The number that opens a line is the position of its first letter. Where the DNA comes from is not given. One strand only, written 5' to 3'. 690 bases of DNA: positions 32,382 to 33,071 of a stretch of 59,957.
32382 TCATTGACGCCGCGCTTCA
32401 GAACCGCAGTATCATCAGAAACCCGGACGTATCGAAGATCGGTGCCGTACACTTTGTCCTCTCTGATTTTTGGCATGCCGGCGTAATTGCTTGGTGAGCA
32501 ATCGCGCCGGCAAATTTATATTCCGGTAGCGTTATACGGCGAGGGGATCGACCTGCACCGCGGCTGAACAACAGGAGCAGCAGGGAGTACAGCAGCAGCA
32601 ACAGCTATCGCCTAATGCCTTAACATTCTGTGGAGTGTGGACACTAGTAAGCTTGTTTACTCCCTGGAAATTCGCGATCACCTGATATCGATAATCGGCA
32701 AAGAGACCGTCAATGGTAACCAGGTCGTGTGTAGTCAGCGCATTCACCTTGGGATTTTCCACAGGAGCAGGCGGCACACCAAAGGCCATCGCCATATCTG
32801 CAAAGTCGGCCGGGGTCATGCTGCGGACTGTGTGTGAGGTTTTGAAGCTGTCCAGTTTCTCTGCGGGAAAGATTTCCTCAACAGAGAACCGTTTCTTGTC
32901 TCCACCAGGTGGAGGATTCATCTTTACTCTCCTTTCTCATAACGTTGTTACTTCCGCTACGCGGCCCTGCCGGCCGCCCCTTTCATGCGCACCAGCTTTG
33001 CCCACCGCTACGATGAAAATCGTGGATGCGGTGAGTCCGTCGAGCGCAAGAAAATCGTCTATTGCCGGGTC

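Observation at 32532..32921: Precursor peptide whose core is almost entirely heterocyclisable: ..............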

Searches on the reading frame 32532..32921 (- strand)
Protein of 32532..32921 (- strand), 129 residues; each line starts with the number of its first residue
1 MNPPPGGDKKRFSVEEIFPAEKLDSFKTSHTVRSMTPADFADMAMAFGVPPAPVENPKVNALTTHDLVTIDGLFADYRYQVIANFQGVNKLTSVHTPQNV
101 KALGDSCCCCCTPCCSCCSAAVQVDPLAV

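Call 4: search_protein_families(library=ncbifam, proteins=[window:32532-32921:-], max_evalue=10)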
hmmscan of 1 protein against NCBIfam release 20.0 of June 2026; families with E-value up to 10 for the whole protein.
window:32532-32921:- (129 aa): 0 families
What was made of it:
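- On Streptolysin S family (TIGR03602): The window protein gives no hit at E up to 10 (call 4).
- Closest known: Streptolysin S-like cytolysins. Different: The window protein gives no HMM match (call 4).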

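Call 5: search_protein_families(library=pfam, proteins=[window:32532-32921:-], max_evalue=10)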
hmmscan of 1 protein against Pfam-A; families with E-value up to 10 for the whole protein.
window:32532-32921:- (129 aa): 1 family
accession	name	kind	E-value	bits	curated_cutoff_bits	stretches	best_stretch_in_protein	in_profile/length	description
PF17425.8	Arylsulfotran_N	-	0.14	12.7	24.2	1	58-87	45-73/88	Arylsulfotransferase Ig-like domain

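Call 9: find_homologous_proteins(query=window:32532-32921:-, max_evalue=10)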
Query window:32532-32921:- (129 aa): 36 proteins with E <= 10 among 39 candidates.
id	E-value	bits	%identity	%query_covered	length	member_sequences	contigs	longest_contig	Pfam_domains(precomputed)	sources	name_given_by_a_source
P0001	2.1e-83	295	100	100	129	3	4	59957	-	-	-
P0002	8.2e-71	254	87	100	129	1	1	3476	-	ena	-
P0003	6.7e-70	251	87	99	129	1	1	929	-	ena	-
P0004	1.0e-50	189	71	90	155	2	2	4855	-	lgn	-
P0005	4.0e-43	165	60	97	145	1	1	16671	-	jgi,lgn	jgi:hypothetical protein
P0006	3.6e-38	149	56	94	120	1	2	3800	-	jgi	jgi:hypothetical protein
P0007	5.6e-38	148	56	91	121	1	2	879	-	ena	-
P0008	6.4e-38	148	55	94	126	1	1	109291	-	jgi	-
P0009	1.4e-37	147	59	63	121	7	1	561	-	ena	-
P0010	4.8e-37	145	55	94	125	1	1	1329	-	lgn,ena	-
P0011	9.4e-37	144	58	95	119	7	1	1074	-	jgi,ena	-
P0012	1.1e-36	144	56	66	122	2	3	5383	-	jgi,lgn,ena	-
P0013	2.0e-36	143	50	71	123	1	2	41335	-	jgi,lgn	jgi:hypothetical protein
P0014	2.6e-36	143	52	95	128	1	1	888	-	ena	-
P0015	2.9e-36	143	54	90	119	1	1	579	-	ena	-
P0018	3.4e-36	142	53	63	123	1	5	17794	-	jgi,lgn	jgi:hypothetical protein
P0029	2.8e-29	120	45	90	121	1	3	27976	-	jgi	jgi:hypothetical protein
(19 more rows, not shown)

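Call 12: find_encoding_contigs(protein=P0008, flank=10000, max_places=2)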
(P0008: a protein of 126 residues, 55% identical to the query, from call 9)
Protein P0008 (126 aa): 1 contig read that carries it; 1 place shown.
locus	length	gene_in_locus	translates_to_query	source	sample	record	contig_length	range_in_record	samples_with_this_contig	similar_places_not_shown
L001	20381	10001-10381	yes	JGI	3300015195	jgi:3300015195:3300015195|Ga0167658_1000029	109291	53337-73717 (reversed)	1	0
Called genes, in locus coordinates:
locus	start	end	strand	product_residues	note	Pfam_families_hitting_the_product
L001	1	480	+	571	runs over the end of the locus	PF00069:Pkinase, PF01636:APH (faint), PF03109:ABC1 (faint), PF07714:PK_Tyr_Ser-Thr, PF00211:Guanylate_cyc (weak)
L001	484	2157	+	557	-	-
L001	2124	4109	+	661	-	PF07494:Reg_prop (faint)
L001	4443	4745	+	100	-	-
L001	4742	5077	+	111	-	PF01609:DDE_Tnp_1 (weak)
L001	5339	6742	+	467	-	PF02310:B12-binding, PF04055:Radical_SAM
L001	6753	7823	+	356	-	PF00899:ThiF (weak)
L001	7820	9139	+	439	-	PF02624:YcaO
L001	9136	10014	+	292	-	PF00881:Nitroreductase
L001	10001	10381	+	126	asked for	-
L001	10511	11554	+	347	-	PF00899:ThiF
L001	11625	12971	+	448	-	PF02624:YcaO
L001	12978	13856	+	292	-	PF00881:Nitroreductase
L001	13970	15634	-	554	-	PF04055:Radical_SAM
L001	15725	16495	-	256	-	PF00561:Abhydrolase_1, PF12697:Abhydrolase_6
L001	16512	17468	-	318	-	PF00355:Rieske, PF19298:KshA_C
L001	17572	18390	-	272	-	PF04072:LCM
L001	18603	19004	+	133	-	PF05258:DciA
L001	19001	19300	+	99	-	PF02686:GatC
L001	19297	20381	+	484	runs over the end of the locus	PF01425:Amidase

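Call 13: find_encoding_contigs(protein=P0029, flank=10000, max_places=2)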
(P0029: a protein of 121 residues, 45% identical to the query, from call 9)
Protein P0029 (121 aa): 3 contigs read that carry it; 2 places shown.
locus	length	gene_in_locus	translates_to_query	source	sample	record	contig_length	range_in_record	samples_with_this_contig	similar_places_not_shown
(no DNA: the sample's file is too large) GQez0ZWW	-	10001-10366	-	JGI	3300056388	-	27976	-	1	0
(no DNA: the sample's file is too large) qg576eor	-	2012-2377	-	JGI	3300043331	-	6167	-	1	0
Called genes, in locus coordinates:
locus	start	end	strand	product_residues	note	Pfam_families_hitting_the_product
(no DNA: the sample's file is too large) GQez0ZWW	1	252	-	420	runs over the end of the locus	?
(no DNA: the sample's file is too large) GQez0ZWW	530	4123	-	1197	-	PF00082:Peptidase_S8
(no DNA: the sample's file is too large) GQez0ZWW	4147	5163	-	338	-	PF13489:Methyltransf_23, PF08003:Methyltransf_9 (weak), PF13847:Methyltransf_31, PF08241:Methyltransf_11, PF08242:Methyltransf_12, PF13649:Methyltransf_25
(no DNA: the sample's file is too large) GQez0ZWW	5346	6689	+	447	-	PF02310:B12-binding, PF04055:Radical_SAM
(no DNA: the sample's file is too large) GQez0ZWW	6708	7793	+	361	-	PF00899:ThiF (weak)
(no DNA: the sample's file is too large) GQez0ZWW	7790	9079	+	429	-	PF02624:YcaO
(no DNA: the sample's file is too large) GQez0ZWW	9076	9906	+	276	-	PF00881:Nitroreductase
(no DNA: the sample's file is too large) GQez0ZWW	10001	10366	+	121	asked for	-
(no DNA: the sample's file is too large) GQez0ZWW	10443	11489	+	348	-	PF00899:ThiF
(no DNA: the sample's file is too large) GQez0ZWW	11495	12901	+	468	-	PF02624:YcaO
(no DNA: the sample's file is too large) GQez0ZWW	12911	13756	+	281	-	PF00881:Nitroreductase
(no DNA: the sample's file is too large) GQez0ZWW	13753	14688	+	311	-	PF00899:ThiF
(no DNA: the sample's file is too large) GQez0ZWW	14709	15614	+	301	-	PF00355:Rieske, PF19298:KshA_C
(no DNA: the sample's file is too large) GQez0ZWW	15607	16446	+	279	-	PF00561:Abhydrolase_1, PF12146:Hydrolase_4 (weak), PF12697:Abhydrolase_6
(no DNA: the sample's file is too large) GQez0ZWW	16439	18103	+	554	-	PF04055:Radical_SAM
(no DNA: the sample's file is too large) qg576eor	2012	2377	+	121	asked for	-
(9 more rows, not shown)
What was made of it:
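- On Cyanobactins: A protein carrying PatG_D and PatG_C domains occurs in one related contig, that of P0029 (call 13).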

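Call 21: find_related_loci(query=A1, collection=genome_contigs, flank=10000)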
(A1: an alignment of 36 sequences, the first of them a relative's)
Query A1 (129 aa) in genome_contigs; peptide patterns used: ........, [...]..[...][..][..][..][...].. (x = any residue, [..] = any of these).
99 stretches matched a pattern; 1 encode a relative of the query (tblastn E <= 1e-3); 1 distinct loci.
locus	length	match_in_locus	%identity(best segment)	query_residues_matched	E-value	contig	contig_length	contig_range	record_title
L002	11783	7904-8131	62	12-87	7e-31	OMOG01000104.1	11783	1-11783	Solibacteraceae bacterium SbA4 strain Peat soil MAG SbA4 genome assembly, contig: SBA4_Contig_192, whole genome shotgun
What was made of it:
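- The host is a soil acidobacterium (calls 9, 21).
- Tried and rejected: Only one species representative matched the strict patterns, Solibacteraceae SbA4 (call 21).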

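Call 22: predict_structure(alignment_id=A1)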
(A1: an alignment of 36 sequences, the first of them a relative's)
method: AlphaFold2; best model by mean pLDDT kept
length: 129 residues; sequences in the alignment: 36
mean_pLDDT: 75.9   pTM: 0.58
mean pLDDT of the five models: 75.9, 75.0, 74.6, 74.2, 73.6
residues with pLDDT >= 90: 68; 70-90: 11; 50-70: 16; < 50: 34
segments of 3 or more residues with pLDDT < 50: 95-111, 113-125, 127-129
pLDDT, mean of each block of 10 residues (from residue 1): 59 94 97 97 96 97 98 94 74 50 42 41 44
secondary structure, 60 per line:
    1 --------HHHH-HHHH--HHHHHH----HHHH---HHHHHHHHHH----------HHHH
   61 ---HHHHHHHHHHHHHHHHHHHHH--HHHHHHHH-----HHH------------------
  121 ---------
elements in order: H9-12 H14-17 H20-25 H30-33 H37-46 H57-60 H64-84 H87-94
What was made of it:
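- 32640..32897 (-): Folded leader domain (residues 9-94): all-helical, containing two LTxxD[LF]xxhxxxF-like motifs. AlphaFold2 on alignment A1 gives pLDDT 94-98 for residues about 11-80 (call 22).
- Leader: folded with pLDDT 94-98, while core and tail are disordered, as expected for a substrate segment (call 22). The leader is a confident folded domain (call 22).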

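Call 24: search_solved_structures(query=A1, max_evalue=10, show_alignments=2)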
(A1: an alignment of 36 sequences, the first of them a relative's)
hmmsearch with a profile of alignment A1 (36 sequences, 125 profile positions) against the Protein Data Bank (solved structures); distinct sequences matched with E-value up to 10: 13.
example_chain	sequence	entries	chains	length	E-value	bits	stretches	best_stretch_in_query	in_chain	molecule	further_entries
8t19_B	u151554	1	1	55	0.012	19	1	88-117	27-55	PbtA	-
9y5h_B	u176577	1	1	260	0.079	16.4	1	85-115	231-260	sc-t-SNARE-diff-#3.3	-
1xyg_A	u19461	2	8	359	0.23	14.9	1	5-85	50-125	putative N-acetyl-gamma-glutamyl-phosphate reductase | Probable N-acetyl-gamma-glutamyl-phosphate reductase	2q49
3hyl_A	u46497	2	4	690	0.94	12.9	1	17-78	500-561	Transketolase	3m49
5i5e_A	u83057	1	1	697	1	12.8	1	17-70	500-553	Transketolase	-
5i51_A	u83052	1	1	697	1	12.7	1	17-70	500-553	Transketolase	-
5hje_A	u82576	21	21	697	1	12.7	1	17-70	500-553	Transketolase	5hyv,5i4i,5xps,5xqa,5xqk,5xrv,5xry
5hgx_A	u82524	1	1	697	1.1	12.7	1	17-70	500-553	Transketolase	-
1i0a_A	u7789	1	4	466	1.2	12.5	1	45-94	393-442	DELTA CRYSTALLIN I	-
5i5g_A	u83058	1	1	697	1.4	12.3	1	17-70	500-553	Transketolase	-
9ljg_A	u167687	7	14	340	4.3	10.7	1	100-111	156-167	Organic solute transporter subunit alpha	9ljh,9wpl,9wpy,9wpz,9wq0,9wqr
9unv_A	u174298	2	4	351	4.5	10.7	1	100-111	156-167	Organic solute transporter subunit alpha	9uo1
9uo2_A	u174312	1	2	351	4.6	10.7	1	100-111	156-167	Organic solute transporter subunit alpha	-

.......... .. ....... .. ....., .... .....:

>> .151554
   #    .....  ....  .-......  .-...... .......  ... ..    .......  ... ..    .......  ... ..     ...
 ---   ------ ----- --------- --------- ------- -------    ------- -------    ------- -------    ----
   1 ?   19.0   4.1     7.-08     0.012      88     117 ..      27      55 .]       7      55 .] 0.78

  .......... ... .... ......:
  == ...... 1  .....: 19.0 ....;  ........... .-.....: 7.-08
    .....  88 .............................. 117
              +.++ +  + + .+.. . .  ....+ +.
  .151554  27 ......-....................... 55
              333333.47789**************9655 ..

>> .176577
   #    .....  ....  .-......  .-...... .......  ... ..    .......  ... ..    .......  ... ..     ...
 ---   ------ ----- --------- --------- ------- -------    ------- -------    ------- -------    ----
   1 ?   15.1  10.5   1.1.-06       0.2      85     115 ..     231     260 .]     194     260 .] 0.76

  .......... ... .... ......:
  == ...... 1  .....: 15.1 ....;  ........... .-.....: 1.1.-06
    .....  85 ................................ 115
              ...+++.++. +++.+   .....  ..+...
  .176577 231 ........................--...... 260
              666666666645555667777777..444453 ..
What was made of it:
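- Closest known: GE2270/thiomuracin-type thiopeptide precursors. Same: The spacing of Cys and Ser in the core is similar (call 24).
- The profile of the family hits PbtA, the GE2270 precursor, over the core (E 0.012, call 24).
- Tried and rejected: A profile search of PDB sequences gave only compositional core hits: PbtA, and a designed protein with a poly-Cys tail (call 24).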

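Call 25: fold_search(model_id=the predicted structure, library=pdb)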
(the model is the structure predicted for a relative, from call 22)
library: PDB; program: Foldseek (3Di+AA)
matches with E <= 10: 7; with E <= 0.001: 0
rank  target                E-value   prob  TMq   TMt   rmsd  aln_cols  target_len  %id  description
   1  4xcp                  2.4e+00  0.11  0.24  0.20   8.3        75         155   13  Fatty Acid and Retinol binding protein Na-FAR-1 from Necator americanus (released 2015-09-16)
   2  8b6f_BW               4.5e+00  0.03  0.17  0.18  13.7       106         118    9  Cryo-EM structure of NADH:ubiquinone oxidoreductase (complex-I) from respiratory supercomplex of Tetrahymena thermoph (released 2023-03-29)
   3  6mma_D                4.8e+00  0.05  0.21  0.06   8.4        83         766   18  Diheteromeric NMDA receptor GluN1/GluN2A in the 'Extended' conformation, in complex with glycine and glutamate, in the (released 2018-11-28)
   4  4jeh_B                5.9e+00  0.03  0.21  0.15  11.9        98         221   12  Crystal Structure of Munc18a and Syntaxin1 lacking N-peptide complex (released 2013-07-17)
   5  8gym_B7               6.6e+00  0.02  0.17  0.18  11.0        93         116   11  Cryo-EM structure of Tetrahymena thermophila respiratory mega-complex MC IV2+(I+III2+II)2 (released 2023-06-14)
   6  8wfz_A                7.1e+00  0.04  0.27  0.07  16.0       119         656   15  AtGORK Full length 2 (released 2024-12-04)
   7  3gke_C                9.1e+00  0.01  0.13  0.07  10.1        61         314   13  Crystal Structure of Dicamba Monooxygenase (released 2009-07-21)
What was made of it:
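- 32640..32897 (-): Foldseek finds no PDB match, best E 2.4 (call 25).
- Closest known: Linear azol. Different: The leader is about 105 aa and folded, and belongs to no known family (calls 4, 5, 22, 25).
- Closest known: Proteusins / NHLP- and Nif11-leader precursors. Different: The fold has no PDB match (call 25).
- Tried and rejected: Foldseek against the PDB gave a best E of 2.4 (call 25).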

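Call 26: search_protein_representatives(alignment_id=A1)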
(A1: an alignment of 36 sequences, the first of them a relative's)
Query: 36 sequences, 125 profile positions. Proteins with E-value up to 0.001 (for the whole library): 76; up to 1e-10: 47; up to 1e-30: 6. The best 76 are listed.
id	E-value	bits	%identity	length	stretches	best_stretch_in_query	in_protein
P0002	6.8e-54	197.5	-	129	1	5-124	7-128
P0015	2.2e-49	183.0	-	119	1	6-124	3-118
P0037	6.8e-48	178.1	-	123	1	2-124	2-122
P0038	3.5e-45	169.4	-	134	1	5-124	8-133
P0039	1.5e-42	160.9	-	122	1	5-124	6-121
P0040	1.6e-42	160.8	-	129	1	7-123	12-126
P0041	1.3e-30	122.4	-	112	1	5-94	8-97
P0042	2.4e-30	121.4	-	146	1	6-114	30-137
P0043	4.2e-22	94.8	-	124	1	6-123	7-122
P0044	3.4e-20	88.7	-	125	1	5-79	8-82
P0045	1.6e-18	83.2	-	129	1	21-124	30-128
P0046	2.6e-18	82.6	-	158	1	8-124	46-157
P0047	3.7e-18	82.1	-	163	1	20-124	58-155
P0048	3.3e-17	79.0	-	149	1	25-124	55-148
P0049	4.7e-17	78.5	-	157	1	11-124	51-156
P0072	4.7e-13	65.6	-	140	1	22-120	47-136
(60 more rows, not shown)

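Call 33: find_homologous_proteins(query=A2, max_evalue=0.001)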
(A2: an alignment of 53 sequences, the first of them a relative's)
Query A2 (53 sequences) (158 aa, profile of the alignment): 128 proteins with E <= 0.001 among 8000 candidates; the best 120 are listed.
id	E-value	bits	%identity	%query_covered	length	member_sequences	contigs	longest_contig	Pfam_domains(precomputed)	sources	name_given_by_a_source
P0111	6.2e-41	158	49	75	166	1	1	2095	-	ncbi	-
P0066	1.7e-37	147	34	75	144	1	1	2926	-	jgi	-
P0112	3.4e-37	146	46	78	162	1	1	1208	-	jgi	jgi:hypothetical protein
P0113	2.5e-36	143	46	75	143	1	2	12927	-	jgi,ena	jgi:hypothetical protein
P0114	4.2e-36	143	41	76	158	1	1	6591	-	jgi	jgi:hypothetical protein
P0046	4.8e-36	143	100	100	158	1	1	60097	-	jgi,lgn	jgi:hypothetical protein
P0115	1.1e-35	141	47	75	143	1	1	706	-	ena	-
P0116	1.3e-35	141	51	73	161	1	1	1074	-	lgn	-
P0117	2.3e-35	140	39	81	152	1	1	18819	-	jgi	jgi:hypothetical protein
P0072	2.6e-35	140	34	63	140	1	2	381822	-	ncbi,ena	-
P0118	3.4e-35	140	44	75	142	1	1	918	-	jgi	jgi:hypothetical protein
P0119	3.6e-35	140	40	46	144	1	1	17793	-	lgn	-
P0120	3.9e-35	140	46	73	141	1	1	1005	-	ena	-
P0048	3.9e-35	140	47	69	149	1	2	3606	-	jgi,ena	-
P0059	4.0e-35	140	35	73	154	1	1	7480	-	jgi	jgi:hypothetical protein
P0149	2.6e-31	127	35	84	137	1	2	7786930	-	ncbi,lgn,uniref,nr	ncbi:hypothetical protein FHS43_001069 [Streptosporangium becharense]|uniref:Uncharacterized protein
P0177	1.7e-19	89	-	-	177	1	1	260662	-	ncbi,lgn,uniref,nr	ncbi:hypothetical protein [Cryptosporangium aurantiacum]|uniref:Uncharacterized protein n=1 Tax=Cryp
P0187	5.7e-14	71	27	58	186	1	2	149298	-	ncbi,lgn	-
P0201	2.5e-9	56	-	-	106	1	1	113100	-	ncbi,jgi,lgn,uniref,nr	ncbi:hypothetical protein [Sphingomonas sp.]|jgi:hypothetical protein|uniref:hypothetical protein n=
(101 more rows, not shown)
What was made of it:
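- Checked: Thirty-six close and more than 120 further homologue clusters keep the motif (calls 9, 26, 33).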

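Call 34: find_encoding_contigs(protein=P0149, flank=10000, max_places=1)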
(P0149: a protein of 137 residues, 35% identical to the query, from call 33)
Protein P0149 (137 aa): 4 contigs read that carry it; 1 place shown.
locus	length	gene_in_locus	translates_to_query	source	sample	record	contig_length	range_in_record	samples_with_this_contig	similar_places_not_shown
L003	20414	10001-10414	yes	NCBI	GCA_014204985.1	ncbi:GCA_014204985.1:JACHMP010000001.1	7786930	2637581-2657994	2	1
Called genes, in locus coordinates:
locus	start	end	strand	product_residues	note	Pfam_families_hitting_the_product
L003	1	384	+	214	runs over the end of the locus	PF01810:LysE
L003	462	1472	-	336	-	PF00544:Pectate_lyase_4, PF13229:Beta_helix (weak)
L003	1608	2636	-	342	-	PF00544:Pectate_lyase_4, PF13229:Beta_helix (faint)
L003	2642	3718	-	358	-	PF00544:Pectate_lyase_4, PF13229:Beta_helix (faint)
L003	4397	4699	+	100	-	-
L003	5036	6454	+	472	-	PF04443:LuxE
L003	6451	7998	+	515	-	PF05893:LuxC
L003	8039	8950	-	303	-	PF00561:Abhydrolase_1, PF12146:Hydrolase_4 (faint), PF12697:Abhydrolase_6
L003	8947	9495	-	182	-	PF19298:KshA_C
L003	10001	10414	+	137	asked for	-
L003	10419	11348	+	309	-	PF00899:ThiF (faint)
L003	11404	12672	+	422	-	PF02624:YcaO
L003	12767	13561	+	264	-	PF00881:Nitroreductase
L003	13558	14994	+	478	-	PF00903:Glyoxalase (faint), PF08007:JmjC_2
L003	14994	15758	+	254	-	PF00106:adh_short, PF08659:KR, PF13561:adh_short_C2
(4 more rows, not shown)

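Call 35: find_encoding_contigs(protein=P0072, flank=10000, max_places=1)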
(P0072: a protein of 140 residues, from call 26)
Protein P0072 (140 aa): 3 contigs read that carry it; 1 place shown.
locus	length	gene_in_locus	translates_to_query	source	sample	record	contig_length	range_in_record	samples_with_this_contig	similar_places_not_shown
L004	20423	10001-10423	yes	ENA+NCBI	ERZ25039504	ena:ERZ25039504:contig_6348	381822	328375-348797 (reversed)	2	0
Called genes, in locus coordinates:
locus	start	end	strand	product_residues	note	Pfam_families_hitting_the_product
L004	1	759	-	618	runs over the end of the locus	PF00501:AMP-binding, PF23562:AMP-binding_C_3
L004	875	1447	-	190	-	PF00441:Acyl-CoA_dh_1, PF08028:Acyl-CoA_dh_2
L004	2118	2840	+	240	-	PF00376:MerR (weak), PF13411:MerR_1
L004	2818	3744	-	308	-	PF09995:MPAB_Lcp_cat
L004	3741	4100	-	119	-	PF00296:Bac_luciferase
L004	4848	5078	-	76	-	-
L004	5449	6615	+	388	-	PF04443:LuxE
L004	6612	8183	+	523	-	PF05893:LuxC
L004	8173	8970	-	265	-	PF00561:Abhydrolase_1, PF12146:Hydrolase_4 (weak), PF12697:Abhydrolase_6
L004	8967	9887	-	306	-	PF00355:Rieske, PF19298:KshA_C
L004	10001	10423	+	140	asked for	-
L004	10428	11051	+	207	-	-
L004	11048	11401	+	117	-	-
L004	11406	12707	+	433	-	PF02624:YcaO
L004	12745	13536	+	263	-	PF00881:Nitroreductase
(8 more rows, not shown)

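Call 36: find_encoding_contigs(protein=P0177, flank=10000, max_places=1)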
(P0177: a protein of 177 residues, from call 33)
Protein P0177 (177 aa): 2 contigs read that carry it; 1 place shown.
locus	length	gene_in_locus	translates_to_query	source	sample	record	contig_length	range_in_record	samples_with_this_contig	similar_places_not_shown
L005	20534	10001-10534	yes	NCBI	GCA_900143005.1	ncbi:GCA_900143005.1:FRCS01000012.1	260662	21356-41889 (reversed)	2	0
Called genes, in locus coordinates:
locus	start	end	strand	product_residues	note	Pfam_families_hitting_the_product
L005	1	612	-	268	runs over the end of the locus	PF01048:PNP_UDP_1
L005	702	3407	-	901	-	PF00069:Pkinase, PF07714:PK_Tyr_Ser-Thr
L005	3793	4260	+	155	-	PF04107:GCS2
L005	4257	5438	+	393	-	PF01546:Peptidase_M20, PF07687:M20_dimer (weak)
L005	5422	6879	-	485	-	PF13298:LigD_N, PF01068:DNA_ligase_A_M, PF04679:DNA_ligase_A_C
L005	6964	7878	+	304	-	PF01047:MarR, PF12802:MarR_2, PF13463:HTH_27 (weak), PF13302:Acetyltransf_3 (weak), PF00583:Acetyltransf_1, PF13673:Acetyltransf_10, PF13508:Acetyltransf_7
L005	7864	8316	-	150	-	PF06094:GGACT, PF13772:AIG2_2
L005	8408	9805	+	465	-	PF00070:Pyr_redox (weak), PF01134:GIDA, PF01262:AlaDh_PNT_C (faint), PF07992:Pyr_redox_2, PF12831:FAD_oxidored, PF13738:Pyr_redox_3, PF00070:Pyr_redox, PF02852:Pyr_redox_dim, +2 more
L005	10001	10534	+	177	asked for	-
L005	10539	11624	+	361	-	PF00899:ThiF (faint)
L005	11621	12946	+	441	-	PF02624:YcaO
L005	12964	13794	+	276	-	PF00881:Nitroreductase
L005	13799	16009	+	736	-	-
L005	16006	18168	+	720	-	PF02128:Peptidase_M36, PF01483:P_proprotein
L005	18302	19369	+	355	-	PF00561:Abhydrolase_1, PF12146:Hydrolase_4, PF12697:Abhydrolase_6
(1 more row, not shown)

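Call 47: find_encoding_contigs(protein=P0013, flank=10000, max_places=1)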
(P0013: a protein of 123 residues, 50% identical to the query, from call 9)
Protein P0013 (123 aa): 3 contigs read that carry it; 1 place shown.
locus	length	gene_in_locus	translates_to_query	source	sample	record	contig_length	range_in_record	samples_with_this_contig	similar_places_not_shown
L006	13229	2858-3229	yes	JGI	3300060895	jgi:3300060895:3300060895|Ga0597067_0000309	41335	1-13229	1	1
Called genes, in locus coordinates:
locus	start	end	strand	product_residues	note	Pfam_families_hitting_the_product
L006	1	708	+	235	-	?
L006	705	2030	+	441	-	PF02624:YcaO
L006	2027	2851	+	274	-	PF00881:Nitroreductase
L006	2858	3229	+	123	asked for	-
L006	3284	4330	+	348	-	PF00899:ThiF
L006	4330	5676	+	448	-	PF02624:YcaO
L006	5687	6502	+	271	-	PF00881:Nitroreductase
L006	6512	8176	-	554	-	PF04055:Radical_SAM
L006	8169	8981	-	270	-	PF00561:Abhydrolase_1, PF12697:Abhydrolase_6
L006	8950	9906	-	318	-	PF00355:Rieske, PF19298:KshA_C (weak)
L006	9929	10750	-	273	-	PF04072:LCM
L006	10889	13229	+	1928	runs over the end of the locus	PF13715:CarbopepD_reg_2 (faint), PF01835:MG2, PF07703:A2M_BRD (faint), PF17791:MG3 (weak), PF13620:CarboxypepD_reg, PF00207:A2M, PF07678:TED_complement, PF07677:A2M_recep, +1 more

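Call 48: find_encoding_contigs(protein=P0005, flank=10000, max_places=1)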
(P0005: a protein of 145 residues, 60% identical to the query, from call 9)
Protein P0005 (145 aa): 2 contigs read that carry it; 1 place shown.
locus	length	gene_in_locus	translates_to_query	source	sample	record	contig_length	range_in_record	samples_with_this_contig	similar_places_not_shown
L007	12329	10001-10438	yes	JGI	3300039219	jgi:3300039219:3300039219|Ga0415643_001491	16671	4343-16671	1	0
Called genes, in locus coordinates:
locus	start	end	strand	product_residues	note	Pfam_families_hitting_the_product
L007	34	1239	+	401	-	PF00083:Sugar_tr, PF07690:MFS_1, PF00083:Sugar_tr, PF07690:MFS_1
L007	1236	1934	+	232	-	PF03746:LamB_YcsF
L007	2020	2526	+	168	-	-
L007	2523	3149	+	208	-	PF13517:FG-GAP_3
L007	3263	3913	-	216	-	-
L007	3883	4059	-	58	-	-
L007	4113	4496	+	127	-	PF00072:Response_reg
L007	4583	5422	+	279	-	PF04072:LCM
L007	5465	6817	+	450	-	PF02310:B12-binding, PF04055:Radical_SAM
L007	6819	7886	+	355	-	-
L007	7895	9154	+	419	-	PF02624:YcaO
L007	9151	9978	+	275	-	PF00881:Nitroreductase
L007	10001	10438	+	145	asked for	-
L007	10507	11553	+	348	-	PF00899:ThiF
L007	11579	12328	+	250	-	?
